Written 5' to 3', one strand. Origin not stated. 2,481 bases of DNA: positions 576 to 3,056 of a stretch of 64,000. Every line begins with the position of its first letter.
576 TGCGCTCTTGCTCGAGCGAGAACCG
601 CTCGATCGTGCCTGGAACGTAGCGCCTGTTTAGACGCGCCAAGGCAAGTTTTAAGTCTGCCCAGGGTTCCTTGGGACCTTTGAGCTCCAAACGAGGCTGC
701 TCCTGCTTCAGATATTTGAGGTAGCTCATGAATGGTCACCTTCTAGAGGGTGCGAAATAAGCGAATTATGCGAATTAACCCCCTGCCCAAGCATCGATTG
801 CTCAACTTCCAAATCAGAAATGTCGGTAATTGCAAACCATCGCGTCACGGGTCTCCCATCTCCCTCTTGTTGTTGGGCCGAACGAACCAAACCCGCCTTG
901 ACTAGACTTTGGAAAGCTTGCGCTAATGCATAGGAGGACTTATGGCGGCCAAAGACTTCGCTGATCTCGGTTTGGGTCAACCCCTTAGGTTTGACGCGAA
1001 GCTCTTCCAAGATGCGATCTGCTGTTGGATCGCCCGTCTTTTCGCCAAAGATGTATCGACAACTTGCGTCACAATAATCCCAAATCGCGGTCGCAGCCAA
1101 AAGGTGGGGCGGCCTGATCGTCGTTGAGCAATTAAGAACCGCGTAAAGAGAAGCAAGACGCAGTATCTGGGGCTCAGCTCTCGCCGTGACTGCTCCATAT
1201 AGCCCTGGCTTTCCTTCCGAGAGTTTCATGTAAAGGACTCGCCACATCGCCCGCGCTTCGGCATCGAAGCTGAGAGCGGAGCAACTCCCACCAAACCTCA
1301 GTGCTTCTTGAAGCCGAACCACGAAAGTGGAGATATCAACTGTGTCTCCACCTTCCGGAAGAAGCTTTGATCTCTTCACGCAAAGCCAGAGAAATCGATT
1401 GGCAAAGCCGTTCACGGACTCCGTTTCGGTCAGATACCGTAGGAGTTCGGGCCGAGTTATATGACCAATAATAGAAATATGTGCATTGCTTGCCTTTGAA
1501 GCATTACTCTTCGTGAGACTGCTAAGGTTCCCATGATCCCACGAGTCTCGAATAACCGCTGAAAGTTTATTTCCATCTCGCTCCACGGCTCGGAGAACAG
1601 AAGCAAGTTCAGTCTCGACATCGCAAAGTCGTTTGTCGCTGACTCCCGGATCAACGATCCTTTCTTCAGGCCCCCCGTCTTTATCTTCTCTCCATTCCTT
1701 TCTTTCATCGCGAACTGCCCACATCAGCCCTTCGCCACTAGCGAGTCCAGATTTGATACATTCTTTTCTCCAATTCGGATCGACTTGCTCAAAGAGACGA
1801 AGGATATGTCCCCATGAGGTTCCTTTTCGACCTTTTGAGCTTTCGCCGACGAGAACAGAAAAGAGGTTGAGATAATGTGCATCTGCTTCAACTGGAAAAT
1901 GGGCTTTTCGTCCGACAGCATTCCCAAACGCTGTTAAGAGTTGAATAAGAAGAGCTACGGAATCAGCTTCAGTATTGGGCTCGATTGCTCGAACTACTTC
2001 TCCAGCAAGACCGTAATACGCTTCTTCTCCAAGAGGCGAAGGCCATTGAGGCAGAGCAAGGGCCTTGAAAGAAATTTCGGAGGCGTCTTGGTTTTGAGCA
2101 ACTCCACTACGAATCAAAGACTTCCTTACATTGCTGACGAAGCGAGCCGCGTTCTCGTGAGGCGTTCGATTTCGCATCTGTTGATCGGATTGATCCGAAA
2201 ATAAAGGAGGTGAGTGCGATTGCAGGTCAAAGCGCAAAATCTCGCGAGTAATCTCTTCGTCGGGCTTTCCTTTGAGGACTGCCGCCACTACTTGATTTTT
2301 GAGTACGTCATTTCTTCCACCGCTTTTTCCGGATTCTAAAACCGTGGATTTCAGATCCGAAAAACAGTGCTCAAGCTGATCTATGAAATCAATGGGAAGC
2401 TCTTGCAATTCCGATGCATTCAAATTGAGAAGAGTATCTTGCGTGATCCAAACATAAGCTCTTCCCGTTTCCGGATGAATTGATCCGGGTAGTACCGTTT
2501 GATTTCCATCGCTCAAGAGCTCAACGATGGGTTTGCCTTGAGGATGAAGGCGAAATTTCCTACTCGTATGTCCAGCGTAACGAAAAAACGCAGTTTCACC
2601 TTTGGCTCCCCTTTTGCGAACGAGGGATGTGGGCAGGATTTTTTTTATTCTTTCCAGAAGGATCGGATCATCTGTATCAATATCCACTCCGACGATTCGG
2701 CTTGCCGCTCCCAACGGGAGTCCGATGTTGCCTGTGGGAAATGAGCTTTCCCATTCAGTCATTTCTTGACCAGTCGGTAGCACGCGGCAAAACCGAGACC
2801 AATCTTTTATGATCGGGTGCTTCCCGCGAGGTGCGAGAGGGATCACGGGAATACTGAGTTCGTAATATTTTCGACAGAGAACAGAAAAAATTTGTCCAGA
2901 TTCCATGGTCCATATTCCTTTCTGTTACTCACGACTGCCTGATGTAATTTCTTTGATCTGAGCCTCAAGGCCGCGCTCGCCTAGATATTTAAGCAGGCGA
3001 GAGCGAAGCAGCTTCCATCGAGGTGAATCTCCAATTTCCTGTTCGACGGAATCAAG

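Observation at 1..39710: Satellite/tycheposon-like element apparently carrying a whole nitrate-to-NO respiration kit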

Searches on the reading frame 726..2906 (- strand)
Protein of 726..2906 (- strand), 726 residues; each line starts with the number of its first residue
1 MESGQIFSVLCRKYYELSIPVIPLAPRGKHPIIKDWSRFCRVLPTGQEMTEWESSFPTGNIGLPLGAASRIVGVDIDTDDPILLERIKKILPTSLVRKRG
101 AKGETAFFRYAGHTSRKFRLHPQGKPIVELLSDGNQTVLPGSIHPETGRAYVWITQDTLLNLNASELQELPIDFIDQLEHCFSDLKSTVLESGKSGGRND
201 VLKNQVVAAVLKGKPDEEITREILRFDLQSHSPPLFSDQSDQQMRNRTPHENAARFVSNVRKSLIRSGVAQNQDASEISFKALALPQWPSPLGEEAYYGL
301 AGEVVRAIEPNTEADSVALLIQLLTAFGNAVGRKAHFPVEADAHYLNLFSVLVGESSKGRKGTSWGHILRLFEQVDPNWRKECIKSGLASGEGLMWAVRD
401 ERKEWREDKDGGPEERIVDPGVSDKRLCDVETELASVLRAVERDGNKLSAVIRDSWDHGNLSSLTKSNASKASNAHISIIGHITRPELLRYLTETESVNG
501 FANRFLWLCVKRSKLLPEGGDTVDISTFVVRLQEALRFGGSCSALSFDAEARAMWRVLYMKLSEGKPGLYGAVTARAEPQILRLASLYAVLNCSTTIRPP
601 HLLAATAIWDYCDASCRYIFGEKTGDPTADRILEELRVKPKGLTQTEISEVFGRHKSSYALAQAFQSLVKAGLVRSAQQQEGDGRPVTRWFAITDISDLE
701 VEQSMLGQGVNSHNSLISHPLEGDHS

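Call 4: search_protein_families(library=pfam, proteins=[window:726-2906:-], max_evalue=0.01)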
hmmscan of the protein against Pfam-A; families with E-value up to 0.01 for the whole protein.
window:726-2906:- (726 aa): 2 families
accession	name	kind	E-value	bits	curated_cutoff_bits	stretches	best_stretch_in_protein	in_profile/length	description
PF09250.16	Prim-Pol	-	1.2e-18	68.5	22.8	1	13-171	3-156/158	Bifunctional DNA primase/polymerase, N-terminal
PF12802.13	MarR_2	-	0.00066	20.2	27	1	631-685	9-60/61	MarR family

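Call 9: find_encoding_contigs(protein=window:726-2906:-, flank=10000, max_places=10)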
Protein window:726-2906:- (726 aa): no gene with exactly this product is on record in the collection.

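Call 12: search_protein_families(library=phrogs, proteins=[window:726-2906:-], max_evalue=0.01)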
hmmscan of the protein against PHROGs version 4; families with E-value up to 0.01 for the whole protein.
window:726-2906:- (726 aa): 5 families
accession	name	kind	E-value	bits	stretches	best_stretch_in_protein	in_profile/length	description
phrog_1156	-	DNA, RNA and nucleotide metabolism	5.1e-28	99.1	1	11-185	17-198/855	DNA primase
phrog_3022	-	DNA, RNA and nucleotide metabolism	4.3e-15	56.2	2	45-182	60-187/788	DNA primase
phrog_10514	-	DNA, RNA and nucleotide metabolism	1.5e-08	34.3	1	555-680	606-734/750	DNA primase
phrog_5311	-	DNA, RNA and nucleotide metabolism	1.1e-07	31.5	1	322-695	287-684/692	helicase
phrog_695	-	DNA, RNA and nucleotide metabolism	0.00037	20.4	1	13-223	14-223/704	DNA polymerase/primase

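Call 20: find_homologous_proteins(query=window:726-2906:-)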
Query window:726-2906:- (726 aa): 1667 proteins with E <= 0.001 among 8000 candidates; the best 120 are listed.
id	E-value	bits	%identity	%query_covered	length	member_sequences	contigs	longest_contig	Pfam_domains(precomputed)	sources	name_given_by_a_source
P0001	0.0e+0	1658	100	100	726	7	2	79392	PF09250.17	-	-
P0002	5.5e-232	790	54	93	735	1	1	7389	PF09250.17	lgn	-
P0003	9.5e-184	631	46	94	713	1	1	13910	PF13148.12,PF09250.17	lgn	-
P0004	1.4e-160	554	58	59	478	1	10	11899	PF13148.12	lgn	-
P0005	6.2e-158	546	55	62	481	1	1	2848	PF13148.12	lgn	-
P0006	4.0e-153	530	56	60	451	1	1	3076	-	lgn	-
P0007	1.2e-149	518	43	94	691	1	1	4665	PF13148.12,PF09250.17,PF08708.17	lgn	-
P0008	9.0e-147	509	57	56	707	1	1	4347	PF13148.12,PF08708.17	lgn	-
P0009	1.8e-145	504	42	94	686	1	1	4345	PF13148.12,PF09250.17,PF08708.17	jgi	jgi:hypothetical protein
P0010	8.7e-145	502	43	91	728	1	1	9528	PF09250.17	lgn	-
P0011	2.0e-144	501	56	58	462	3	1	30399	PF13148.12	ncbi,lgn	ncbi:MAG: hypothetical protein ACM3X3_07080 [Betaproteobacteria bacterium]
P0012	3.6e-144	500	44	93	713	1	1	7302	PF13148.12,PF09250.17,PF08708.17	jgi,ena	-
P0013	4.0e-144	500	41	91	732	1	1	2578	PF13148.12,PF09250.17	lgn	-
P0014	5.0e-144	500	58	57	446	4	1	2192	PF13148.12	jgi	jgi:hypothetical protein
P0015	7.4e-144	499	49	73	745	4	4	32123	PF13148.12,PF08708.17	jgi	-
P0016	3.2e-143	497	42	93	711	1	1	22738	PF13148.12,PF09250.17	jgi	jgi:Bifunctional DNA primase/polymerase, N-terminal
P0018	3.8e-143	497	42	93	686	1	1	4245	PF13148.12,PF09250.17,PF08708.17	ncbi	-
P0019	6.5e-143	496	49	73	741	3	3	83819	PF13148.12,PF08708.17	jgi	-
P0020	6.6e-143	496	55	56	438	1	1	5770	PF13148.12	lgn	-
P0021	4.9e-142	493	40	94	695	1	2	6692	PF13148.12,PF09250.17,PF08708.17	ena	-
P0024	1.2e-141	492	42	91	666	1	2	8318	PF13148.12,PF09250.17,PF08708.17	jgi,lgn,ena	-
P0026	5.3e-141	490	40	96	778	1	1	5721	PF13148.12,PF09250.17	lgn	-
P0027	8.6e-141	489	57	56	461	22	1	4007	PF13148.12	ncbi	-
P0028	9.0e-141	489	43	89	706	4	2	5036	PF13148.12,PF09250.17,PF08708.17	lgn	-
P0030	9.5e-141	489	56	55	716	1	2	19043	PF13148.12,PF09250.17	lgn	-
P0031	9.8e-141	489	54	59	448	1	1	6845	PF13148.12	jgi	-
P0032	1.0e-140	489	39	96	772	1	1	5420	PF13148.12,PF09250.17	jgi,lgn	jgi:hypothetical protein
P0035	2.8e-140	487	54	59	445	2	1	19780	PF13148.12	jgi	jgi:hypothetical protein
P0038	4.0e-140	487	57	57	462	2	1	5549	PF13148.12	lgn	-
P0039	4.1e-140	487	40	95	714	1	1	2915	PF13148.12,PF09250.17,PF08708.17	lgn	-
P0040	4.9e-140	486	41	94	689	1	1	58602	PF13148.12,PF09250.17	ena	-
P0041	5.0e-140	486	41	92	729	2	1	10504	PF13148.12,PF09250.17,PF08708.17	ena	-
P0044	7.8e-140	486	53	59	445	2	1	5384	PF13148.12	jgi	jgi:hypothetical protein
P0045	8.1e-140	486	55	56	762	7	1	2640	PF13148.12,PF09250.17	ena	-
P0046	8.5e-140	486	40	95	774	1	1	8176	PF13148.12,PF09250.17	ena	-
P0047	9.0e-140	486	55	58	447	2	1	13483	PF13148.12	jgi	jgi:hypothetical protein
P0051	1.6e-139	485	39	97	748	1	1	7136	PF13148.12,PF09250.17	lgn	-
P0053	2.3e-139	484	56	56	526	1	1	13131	PF13148.12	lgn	-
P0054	2.3e-139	484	41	92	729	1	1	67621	PF13148.12,PF09250.17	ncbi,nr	ncbi:MAG: bifunctional DNA primase/polymerase [Chloroflexi bacterium]|nr:bifunctional DNA primase/po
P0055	3.3e-139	484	52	62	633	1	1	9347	PF13148.12,PF00772.27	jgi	jgi:hypothetical protein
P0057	4.7e-139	483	54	59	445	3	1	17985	PF13148.12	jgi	jgi:hypothetical protein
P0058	4.7e-139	483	54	60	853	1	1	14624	PF22763.2,PF13148.12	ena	-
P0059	6.8e-139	483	56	56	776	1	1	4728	PF13148.12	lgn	-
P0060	9.1e-139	482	40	94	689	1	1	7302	PF13148.12,PF09250.17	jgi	jgi:hypothetical protein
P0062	1.4e-138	482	40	94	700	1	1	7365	PF13148.12,PF09250.17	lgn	-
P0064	2.9e-138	481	54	56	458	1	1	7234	PF13148.12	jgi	jgi:hypothetical protein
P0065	3.2e-138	480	41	94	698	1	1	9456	PF13148.12,PF09250.17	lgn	-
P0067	7.1e-138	479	55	56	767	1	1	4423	PF13148.12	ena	-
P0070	9.4e-138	479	49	69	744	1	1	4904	PF13148.12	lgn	-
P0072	1.3e-137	478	55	56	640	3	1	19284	PF13148.12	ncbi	-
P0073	1.5e-137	478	43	80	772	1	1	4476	PF13148.12,PF09250.17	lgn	-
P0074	1.6e-137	478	40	98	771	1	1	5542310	PF13148.12,PF09250.17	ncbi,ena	-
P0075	1.7e-137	478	55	57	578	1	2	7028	PF13148.12,PF08708.17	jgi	jgi:hypothetical protein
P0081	2.6e-137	477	55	56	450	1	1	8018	PF13148.12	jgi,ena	jgi:hypothetical protein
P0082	3.3e-137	477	53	59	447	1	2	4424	PF13148.12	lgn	-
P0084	3.7e-137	477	53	59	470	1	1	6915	PF13148.12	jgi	jgi:hypothetical protein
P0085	4.3e-137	477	56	56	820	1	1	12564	PF13148.12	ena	-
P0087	5.5e-137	476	55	56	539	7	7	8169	PF13148.12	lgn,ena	-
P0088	1.0e-136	475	55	56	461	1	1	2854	PF13148.12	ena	-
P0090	1.2e-136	475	50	59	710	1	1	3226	PF13148.12,PF09250.17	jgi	jgi:hypothetical protein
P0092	1.5e-136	475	55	56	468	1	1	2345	PF13148.12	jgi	jgi:hypothetical protein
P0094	1.5e-136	475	55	56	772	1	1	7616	PF13148.12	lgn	-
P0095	1.8e-136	475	54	56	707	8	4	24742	PF13148.12,PF08708.17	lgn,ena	-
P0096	1.9e-136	475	53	56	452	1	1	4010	PF13148.12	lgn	-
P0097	1.9e-136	475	52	60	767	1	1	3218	PF13148.12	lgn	-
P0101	2.3e-136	474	53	56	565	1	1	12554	PF13148.12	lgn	-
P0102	2.5e-136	474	40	94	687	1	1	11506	PF13148.12,PF09250.17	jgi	jgi:hypothetical protein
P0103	2.6e-136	474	56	55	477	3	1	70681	PF13148.12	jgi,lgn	-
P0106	7.4e-136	473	54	56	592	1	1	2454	PF13148.12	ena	-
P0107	8.8e-136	472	51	60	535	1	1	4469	PF13148.12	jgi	jgi:hypothetical protein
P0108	9.5e-136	472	41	98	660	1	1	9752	PF13148.12,PF09250.17,PF08708.17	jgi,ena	-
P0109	1.1e-135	472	53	56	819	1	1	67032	PF13148.12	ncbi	ncbi:MAG: DUF3987 domain-containing protein [Blastocatellia bacterium]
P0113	1.5e-135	472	53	56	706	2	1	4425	PF12840.14,PF13148.12,PF09250.17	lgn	-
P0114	1.5e-135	472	52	60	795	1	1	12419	PF22763.2,PF13148.12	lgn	-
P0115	1.7e-135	471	55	56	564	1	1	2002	PF13148.12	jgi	jgi:hypothetical protein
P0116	1.7e-135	471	55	56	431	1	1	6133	PF13148.12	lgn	-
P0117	1.8e-135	471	55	56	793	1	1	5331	PF13148.12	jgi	jgi:hypothetical protein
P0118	2.0e-135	471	54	56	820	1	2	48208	PF13148.12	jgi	jgi:predicted transcriptional regulator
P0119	2.1e-135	471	53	57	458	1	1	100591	PF13148.12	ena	-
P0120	2.2e-135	471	55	56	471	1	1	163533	PF13148.12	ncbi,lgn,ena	-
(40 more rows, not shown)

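Call 21: find_encoding_contigs(protein=P0001, flank=10000, max_places=10)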
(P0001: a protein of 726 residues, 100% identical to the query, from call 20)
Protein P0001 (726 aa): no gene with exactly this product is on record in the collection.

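Call 22: list_cluster_members(proteins=[P0001])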
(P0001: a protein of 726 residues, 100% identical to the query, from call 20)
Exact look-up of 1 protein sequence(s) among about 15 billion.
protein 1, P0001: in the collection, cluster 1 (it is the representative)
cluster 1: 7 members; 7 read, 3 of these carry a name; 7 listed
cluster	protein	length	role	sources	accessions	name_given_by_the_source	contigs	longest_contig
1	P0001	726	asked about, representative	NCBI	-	-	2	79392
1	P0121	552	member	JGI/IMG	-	hypothetical protein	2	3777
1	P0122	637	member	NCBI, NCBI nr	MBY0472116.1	hypothetical protein K2X30_13195, partial [bacterium] | hypothetical protein [bacterium]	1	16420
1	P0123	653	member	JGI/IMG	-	hypothetical protein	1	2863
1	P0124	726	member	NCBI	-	-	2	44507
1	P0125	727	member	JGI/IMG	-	-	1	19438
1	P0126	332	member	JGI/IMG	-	-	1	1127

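Call 23: find_encoding_contigs(protein=P0124, flank=10000, max_places=10)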
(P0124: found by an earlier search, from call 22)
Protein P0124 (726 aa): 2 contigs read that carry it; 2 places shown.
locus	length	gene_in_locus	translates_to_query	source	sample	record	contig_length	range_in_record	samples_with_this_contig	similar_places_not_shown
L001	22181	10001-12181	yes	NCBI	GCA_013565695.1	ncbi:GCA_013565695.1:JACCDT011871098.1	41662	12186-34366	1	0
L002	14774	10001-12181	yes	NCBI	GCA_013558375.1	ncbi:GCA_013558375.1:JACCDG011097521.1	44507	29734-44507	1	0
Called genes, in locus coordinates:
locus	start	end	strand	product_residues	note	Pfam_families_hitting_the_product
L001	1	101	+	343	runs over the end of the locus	PF04055:Radical_SAM, PF06463:Mob_synth_C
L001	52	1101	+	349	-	PF01967:MoaC, PF00994:MoCF_biosynth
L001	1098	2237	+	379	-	PF16983:MFS_MOT1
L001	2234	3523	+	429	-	PF03453:MoeA_N, PF00994:MoCF_biosynth, PF03454:MoeA_C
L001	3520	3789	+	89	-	-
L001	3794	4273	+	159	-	PF02391:MoaE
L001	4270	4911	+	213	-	PF12804:NTP_transf_3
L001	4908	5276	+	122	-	PF22668:DUF7009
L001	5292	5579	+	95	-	PF10006:DUF2249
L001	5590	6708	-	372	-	PF00899:ThiF, PF00581:Rhodanese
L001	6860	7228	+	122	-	PF13442:Cytochrome_CBB3, PF00034:Cytochrom_C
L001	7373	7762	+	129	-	PF02566:OsmC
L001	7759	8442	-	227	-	PF03006:HlyIII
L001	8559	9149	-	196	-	-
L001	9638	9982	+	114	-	-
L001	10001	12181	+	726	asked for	PF09250:Prim-Pol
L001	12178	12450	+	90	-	-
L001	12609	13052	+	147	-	-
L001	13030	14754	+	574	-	PF00239:Resolvase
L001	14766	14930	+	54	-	-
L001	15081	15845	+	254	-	PF04098:Rad52_Rad22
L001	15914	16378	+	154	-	-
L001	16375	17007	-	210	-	PF13417:GST_N_3, PF13409:GST_N_2, PF13410:GST_C_2 (faint)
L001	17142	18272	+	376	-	PF13692:Glyco_trans_1_4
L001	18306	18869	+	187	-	-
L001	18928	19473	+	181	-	-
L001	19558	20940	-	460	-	-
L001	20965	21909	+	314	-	PF00892:EamA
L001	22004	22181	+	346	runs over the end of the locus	PF14378:PAP2_3, PF01569:PAP2 (weak)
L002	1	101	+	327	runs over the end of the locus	PF04055:Radical_SAM, PF06463:Mob_synth_C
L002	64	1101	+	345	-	PF01967:MoaC, PF00994:MoCF_biosynth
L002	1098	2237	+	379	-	PF16983:MFS_MOT1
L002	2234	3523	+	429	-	PF03453:MoeA_N, PF00994:MoCF_biosynth, PF03454:MoeA_C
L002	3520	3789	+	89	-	-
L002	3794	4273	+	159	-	PF02391:MoaE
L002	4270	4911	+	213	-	PF12804:NTP_transf_3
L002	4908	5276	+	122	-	PF22668:DUF7009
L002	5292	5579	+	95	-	PF10006:DUF2249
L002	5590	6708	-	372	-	PF00899:ThiF, PF00581:Rhodanese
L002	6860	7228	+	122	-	PF13442:Cytochrome_CBB3, PF00034:Cytochrom_C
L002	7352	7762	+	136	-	PF02566:OsmC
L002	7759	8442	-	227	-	PF03006:HlyIII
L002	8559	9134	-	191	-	-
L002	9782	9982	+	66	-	-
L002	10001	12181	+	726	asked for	PF09250:Prim-Pol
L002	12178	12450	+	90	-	-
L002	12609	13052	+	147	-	-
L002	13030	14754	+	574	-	PF00239:Resolvase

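Call 24: find_encoding_contigs(protein=P0125, flank=10000, max_places=10)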
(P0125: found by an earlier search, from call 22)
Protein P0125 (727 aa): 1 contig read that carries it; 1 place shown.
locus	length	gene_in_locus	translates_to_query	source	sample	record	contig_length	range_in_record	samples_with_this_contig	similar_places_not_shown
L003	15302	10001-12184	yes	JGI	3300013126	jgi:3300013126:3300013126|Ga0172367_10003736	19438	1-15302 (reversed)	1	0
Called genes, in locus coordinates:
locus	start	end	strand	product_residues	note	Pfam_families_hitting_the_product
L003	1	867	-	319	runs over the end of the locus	-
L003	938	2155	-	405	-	PF02492:cobW, PF03193:RsgA_GTPase (faint), PF03308:MeaB (faint), PF07683:CobW_C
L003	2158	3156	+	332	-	PF02535:Zip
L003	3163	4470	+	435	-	PF12890:DHOase, PF01979:Amidohydro_1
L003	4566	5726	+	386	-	-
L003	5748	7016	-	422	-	PF07683:CobW_C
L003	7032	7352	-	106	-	PF01084:Ribosomal_S18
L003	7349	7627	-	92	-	PF00830:Ribosomal_L28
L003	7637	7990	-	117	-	PF00467:KOW (weak), PF17136:ribosomal_L24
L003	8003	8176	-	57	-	PF00471:Ribosomal_L33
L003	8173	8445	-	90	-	PF01197:Ribosomal_L31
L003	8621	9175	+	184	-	PF01475:FUR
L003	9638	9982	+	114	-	-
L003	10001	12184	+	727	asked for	PF09250:Prim-Pol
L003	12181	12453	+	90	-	-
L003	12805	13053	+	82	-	-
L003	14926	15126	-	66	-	-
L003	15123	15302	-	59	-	?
